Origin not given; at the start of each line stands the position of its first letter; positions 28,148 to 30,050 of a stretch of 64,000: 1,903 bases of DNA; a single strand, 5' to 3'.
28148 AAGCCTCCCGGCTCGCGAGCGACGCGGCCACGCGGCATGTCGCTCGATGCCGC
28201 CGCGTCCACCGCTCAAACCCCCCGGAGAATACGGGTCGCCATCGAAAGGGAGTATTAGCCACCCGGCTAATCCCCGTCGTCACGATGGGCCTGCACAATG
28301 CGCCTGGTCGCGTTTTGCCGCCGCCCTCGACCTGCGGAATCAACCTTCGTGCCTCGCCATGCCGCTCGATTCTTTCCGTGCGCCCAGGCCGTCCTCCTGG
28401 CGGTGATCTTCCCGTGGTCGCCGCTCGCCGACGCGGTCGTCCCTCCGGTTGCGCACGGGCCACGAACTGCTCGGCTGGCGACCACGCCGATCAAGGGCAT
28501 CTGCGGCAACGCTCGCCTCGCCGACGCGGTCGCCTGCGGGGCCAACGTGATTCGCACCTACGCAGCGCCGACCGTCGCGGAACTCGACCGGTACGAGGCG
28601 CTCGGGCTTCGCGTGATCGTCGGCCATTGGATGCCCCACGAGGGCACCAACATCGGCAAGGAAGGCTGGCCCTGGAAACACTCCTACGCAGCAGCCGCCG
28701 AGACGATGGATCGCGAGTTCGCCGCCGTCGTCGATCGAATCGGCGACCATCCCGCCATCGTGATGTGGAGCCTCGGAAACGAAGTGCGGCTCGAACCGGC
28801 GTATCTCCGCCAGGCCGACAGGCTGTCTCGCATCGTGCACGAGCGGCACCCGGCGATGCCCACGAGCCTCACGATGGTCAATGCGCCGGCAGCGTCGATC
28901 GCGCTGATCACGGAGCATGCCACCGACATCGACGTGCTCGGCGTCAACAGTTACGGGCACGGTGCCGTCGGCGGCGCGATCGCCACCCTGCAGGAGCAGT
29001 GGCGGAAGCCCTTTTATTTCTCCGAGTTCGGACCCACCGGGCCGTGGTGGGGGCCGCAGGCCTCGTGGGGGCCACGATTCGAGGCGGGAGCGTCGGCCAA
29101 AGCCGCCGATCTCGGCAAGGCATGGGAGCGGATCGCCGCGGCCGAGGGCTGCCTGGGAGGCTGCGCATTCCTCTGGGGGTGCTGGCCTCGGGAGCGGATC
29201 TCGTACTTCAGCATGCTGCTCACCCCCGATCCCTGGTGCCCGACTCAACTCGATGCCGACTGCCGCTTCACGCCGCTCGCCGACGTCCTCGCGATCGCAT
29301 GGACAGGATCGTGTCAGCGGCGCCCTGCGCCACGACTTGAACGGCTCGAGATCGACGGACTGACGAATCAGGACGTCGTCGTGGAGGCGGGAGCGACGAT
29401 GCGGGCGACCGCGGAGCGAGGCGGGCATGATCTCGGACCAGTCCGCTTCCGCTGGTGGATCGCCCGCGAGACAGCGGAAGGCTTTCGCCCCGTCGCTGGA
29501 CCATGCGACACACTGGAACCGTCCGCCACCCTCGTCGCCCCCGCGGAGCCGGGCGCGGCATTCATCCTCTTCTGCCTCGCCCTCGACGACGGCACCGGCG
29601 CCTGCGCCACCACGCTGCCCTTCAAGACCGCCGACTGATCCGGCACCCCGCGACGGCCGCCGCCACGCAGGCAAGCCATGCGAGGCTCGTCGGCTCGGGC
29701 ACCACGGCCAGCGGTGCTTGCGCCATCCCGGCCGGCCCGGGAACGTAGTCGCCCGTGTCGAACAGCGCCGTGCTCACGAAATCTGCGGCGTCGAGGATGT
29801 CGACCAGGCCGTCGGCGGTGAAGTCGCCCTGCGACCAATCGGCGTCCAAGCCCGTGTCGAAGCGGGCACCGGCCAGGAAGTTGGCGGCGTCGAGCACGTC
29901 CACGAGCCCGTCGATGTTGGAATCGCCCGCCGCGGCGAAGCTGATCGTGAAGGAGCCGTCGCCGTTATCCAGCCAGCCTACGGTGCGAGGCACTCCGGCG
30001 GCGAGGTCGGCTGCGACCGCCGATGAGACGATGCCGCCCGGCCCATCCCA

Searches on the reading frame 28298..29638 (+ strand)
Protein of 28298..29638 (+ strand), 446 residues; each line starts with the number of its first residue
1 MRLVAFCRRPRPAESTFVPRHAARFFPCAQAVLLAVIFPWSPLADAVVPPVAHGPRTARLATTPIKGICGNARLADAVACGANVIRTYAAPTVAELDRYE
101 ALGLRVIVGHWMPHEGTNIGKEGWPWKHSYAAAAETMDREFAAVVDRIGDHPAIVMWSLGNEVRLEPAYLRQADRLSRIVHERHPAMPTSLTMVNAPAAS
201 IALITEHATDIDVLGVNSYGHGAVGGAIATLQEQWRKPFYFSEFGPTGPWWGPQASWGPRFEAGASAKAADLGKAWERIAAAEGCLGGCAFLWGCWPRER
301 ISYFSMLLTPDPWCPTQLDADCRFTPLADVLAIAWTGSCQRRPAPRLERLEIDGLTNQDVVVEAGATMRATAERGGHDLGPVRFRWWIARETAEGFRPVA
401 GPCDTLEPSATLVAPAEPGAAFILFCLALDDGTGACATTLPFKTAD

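Call 11: search_protein_families(library=ncbifam, proteins=[window:28298-29638:+])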
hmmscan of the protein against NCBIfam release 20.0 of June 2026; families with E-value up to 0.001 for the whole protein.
window:28298-29638:+ (446 aa): 3 families
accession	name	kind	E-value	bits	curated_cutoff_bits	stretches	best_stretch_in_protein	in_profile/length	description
NF041463.1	GalB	equivalog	4.5e-07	28.1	900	1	135-240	451-554/869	beta-galactosidase GalB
NF041462.1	GalA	equivalog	0.00021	19.5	900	1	135-218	377-456/763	beta-galactosidase GalA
NF007538.0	PRK10150.1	equivalog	0.00027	19.4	544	1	96-220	356-477/607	beta-glucuronidase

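Call 12: search_protein_families(library=pfam, proteins=[window:28298-29638:+])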
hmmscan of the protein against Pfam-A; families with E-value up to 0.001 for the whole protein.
window:28298-29638:+ (446 aa): 1 family
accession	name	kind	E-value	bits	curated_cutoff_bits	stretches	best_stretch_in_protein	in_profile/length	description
PF02836.23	Glyco_hydro_2_C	-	0.00017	21.2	21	1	141-199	114-164/302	Glycosyl hydrolases family 2, TIM barrel domain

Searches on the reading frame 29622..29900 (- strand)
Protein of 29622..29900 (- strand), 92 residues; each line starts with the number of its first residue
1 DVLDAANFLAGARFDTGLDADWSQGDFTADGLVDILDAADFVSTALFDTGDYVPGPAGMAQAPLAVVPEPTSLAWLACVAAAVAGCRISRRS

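Call 58: search_protein_families(library=pfam, proteins=[window:29622-29900:-], max_evalue=1)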
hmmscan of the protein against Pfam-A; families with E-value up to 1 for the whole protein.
window:29622-29900:- (92 aa): 1 family
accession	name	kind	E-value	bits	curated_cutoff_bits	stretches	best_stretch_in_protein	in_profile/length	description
PF07589.16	PEP-CTERM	-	0.012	16.1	20.7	1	67-91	2-24/24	PEP-CTERM motif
